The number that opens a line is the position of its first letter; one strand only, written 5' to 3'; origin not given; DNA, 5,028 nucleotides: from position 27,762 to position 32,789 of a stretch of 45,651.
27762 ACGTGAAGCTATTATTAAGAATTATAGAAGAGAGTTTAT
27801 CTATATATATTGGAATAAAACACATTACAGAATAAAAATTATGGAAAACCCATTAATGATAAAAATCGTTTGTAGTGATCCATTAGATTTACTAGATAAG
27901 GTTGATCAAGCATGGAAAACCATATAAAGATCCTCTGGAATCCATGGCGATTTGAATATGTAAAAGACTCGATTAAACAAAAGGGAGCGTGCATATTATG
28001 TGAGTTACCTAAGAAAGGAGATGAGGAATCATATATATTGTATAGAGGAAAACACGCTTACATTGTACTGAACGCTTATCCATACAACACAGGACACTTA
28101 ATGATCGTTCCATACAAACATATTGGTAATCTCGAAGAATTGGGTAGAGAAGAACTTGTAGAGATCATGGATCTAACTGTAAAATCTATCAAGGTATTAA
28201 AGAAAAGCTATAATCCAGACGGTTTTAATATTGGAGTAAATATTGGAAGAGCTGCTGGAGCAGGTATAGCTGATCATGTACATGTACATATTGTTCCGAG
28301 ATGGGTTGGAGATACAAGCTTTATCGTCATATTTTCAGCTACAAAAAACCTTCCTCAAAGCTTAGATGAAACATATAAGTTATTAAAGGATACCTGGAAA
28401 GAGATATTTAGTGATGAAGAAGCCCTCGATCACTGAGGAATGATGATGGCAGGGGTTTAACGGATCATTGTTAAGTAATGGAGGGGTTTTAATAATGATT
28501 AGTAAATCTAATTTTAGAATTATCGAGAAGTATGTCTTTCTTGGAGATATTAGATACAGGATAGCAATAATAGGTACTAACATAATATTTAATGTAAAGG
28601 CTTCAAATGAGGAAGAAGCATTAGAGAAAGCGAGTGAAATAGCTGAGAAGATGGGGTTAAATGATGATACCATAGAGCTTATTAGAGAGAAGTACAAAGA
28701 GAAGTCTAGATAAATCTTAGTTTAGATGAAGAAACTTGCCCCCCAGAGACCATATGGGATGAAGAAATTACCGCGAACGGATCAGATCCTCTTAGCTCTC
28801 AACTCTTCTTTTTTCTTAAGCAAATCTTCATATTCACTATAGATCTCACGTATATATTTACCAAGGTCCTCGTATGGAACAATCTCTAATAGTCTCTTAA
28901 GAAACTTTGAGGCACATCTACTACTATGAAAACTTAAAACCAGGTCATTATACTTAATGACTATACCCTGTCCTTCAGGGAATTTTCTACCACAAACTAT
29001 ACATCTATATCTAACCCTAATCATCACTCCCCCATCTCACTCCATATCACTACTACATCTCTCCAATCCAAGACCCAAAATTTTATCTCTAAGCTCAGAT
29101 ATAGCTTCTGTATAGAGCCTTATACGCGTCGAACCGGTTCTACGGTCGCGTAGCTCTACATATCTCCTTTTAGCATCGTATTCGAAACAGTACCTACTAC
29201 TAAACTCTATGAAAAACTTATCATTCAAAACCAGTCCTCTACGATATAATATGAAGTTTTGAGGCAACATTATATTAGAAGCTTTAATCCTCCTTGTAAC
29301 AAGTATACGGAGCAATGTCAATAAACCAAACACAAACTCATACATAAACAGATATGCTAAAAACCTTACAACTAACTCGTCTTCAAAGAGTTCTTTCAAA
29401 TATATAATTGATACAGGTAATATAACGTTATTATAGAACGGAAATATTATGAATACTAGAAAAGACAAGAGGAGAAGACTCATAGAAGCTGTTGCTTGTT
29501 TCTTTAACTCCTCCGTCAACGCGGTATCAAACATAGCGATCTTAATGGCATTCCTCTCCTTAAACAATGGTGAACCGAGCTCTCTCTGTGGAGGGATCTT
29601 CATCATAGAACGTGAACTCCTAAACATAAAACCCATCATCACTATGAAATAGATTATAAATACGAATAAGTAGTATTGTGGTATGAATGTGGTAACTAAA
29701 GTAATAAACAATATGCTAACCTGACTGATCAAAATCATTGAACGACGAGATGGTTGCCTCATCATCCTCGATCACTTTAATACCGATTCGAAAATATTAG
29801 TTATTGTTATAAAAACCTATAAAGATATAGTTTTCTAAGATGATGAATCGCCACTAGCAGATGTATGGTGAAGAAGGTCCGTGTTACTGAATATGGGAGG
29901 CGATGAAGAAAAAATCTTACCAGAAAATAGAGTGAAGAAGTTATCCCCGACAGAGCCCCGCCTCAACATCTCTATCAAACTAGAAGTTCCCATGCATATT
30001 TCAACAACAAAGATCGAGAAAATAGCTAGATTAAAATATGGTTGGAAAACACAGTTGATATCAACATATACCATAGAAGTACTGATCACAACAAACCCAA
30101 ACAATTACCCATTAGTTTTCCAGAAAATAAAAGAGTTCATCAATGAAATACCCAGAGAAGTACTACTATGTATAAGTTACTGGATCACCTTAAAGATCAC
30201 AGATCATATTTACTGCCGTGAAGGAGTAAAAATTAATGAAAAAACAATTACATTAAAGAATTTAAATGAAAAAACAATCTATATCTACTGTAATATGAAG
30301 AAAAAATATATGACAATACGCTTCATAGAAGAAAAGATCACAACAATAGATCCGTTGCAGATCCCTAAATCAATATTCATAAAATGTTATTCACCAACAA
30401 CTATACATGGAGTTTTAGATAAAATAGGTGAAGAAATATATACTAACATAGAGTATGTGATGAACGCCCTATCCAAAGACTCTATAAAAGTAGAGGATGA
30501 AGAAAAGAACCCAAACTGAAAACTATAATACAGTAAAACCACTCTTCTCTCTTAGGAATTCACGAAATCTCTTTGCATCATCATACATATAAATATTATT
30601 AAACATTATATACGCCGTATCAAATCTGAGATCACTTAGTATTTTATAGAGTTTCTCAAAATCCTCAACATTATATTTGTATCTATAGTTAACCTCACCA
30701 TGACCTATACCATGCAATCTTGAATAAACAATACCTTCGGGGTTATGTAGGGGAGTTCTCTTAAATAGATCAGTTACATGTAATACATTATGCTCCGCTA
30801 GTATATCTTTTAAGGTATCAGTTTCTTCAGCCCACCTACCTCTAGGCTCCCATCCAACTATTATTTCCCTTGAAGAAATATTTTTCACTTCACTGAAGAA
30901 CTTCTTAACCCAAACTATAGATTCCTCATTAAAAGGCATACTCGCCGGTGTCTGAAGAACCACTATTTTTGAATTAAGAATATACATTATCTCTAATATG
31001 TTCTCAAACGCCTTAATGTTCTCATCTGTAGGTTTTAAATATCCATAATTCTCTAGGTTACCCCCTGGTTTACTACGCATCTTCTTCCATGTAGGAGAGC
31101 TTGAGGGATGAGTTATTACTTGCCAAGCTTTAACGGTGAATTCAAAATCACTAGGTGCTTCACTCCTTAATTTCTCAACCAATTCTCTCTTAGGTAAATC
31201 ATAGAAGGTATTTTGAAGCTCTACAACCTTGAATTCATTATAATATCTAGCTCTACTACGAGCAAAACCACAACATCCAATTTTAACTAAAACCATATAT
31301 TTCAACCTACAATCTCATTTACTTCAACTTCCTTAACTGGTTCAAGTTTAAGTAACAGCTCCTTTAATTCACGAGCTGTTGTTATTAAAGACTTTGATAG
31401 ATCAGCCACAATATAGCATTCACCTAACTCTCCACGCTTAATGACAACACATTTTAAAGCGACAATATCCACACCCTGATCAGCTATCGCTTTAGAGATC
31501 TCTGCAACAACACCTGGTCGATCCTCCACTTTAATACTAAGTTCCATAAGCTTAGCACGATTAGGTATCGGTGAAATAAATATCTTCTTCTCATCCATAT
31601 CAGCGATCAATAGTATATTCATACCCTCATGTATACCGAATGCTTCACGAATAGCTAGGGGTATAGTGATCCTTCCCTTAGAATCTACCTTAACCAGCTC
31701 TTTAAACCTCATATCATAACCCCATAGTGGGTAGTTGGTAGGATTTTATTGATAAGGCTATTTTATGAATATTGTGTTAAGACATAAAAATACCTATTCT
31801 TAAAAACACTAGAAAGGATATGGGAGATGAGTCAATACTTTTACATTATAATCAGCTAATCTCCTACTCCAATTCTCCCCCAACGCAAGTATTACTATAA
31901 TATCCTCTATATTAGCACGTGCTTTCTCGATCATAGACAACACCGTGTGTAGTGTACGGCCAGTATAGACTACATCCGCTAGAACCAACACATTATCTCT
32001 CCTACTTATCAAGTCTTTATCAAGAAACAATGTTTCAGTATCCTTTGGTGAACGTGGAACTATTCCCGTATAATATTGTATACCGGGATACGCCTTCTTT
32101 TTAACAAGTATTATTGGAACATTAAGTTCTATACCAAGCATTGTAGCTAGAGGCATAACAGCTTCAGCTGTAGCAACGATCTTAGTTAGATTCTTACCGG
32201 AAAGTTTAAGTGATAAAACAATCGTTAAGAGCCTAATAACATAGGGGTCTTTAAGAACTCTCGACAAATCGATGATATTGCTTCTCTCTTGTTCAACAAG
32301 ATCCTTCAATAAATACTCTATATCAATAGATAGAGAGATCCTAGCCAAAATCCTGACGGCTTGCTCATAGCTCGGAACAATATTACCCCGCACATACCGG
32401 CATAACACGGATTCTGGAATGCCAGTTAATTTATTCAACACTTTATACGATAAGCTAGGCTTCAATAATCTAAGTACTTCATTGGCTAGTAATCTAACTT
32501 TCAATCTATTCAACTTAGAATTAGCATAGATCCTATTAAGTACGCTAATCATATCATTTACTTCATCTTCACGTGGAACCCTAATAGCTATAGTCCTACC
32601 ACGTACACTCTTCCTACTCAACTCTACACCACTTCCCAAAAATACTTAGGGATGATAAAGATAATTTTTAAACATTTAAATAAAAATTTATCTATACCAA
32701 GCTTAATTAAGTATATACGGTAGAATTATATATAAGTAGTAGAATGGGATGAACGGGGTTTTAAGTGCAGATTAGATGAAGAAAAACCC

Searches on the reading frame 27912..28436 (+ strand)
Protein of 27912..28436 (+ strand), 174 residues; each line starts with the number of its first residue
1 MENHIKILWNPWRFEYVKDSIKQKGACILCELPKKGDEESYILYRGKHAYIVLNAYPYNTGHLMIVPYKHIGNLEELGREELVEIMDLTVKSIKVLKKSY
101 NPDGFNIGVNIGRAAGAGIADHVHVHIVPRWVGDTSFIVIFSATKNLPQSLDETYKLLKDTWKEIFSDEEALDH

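Call 14: search_protein_families(library=pfam, proteins=[window:27912-28436:+])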
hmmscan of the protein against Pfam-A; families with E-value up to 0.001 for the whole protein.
window:27912-28436:+ (174 aa): 4 families
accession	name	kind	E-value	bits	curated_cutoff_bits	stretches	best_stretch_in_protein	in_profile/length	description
PF01230.28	HIT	-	6.6e-15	56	21.5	1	38-130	4-95/98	HIT domain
PF11969.13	DcpS_C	-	1.5e-09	38.8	24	1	27-128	2-100/114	Scavenger mRNA decapping enzyme C-term binding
PF04677.20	CwfJ_C_1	-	1.4e-05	25.4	21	1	20-88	7-74/122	Protein similar to CwfJ C-terminus 1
PF16269.10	DUF4922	-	0.00048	20.5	23.6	0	4-125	33-142/146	Domain of unknown function (DUF4922)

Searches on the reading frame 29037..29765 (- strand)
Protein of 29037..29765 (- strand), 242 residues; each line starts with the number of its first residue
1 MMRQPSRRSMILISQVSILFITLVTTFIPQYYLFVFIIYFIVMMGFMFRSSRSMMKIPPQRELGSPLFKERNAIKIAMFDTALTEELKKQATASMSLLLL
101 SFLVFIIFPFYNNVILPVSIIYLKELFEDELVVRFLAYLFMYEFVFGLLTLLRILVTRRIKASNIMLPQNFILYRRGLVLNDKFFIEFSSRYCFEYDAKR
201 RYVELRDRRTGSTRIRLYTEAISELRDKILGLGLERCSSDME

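Call 14: search_protein_families(library=pfam, proteins=[window:29037-29765:-])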
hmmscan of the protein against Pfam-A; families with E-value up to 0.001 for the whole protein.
window:29037-29765:- (242 aa): 1 family
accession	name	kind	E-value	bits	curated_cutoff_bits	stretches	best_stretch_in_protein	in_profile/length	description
PF09973.14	DUF2208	-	5.3e-59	200.1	24.3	1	10-229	2-228/231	Predicted membrane protein (DUF2208)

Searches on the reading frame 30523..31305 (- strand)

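Call 15: search_protein_families(library=pfam, proteins=[window:30523-31305:-])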
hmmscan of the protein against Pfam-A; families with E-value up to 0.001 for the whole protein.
window:30523-31305:- (260 aa): 1 family
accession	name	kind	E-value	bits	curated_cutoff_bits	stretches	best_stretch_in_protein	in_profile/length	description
PF01904.24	DUF72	-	7.6e-31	108.3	25.3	1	19-248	12-212/217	Protein of unknown function DUF72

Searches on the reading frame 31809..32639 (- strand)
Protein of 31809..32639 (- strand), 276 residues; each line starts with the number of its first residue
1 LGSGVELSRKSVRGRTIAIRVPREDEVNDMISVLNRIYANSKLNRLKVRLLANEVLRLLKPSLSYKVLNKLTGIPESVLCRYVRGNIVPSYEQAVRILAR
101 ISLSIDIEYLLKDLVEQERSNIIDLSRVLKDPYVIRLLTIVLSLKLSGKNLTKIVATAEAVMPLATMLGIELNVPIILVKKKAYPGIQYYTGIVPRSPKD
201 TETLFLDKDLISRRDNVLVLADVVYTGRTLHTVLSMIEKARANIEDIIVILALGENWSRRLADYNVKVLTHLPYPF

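Call 15: search_protein_families(library=pfam, proteins=[window:31809-32639:-])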
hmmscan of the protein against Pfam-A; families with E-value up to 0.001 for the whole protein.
window:31809-32639:- (276 aa): 1 family
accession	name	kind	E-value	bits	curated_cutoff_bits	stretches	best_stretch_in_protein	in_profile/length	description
PF00156.33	Pribosyltran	-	0.0001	22.1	26.3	1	154-259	33-132/158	Phosphoribosyl transferase domain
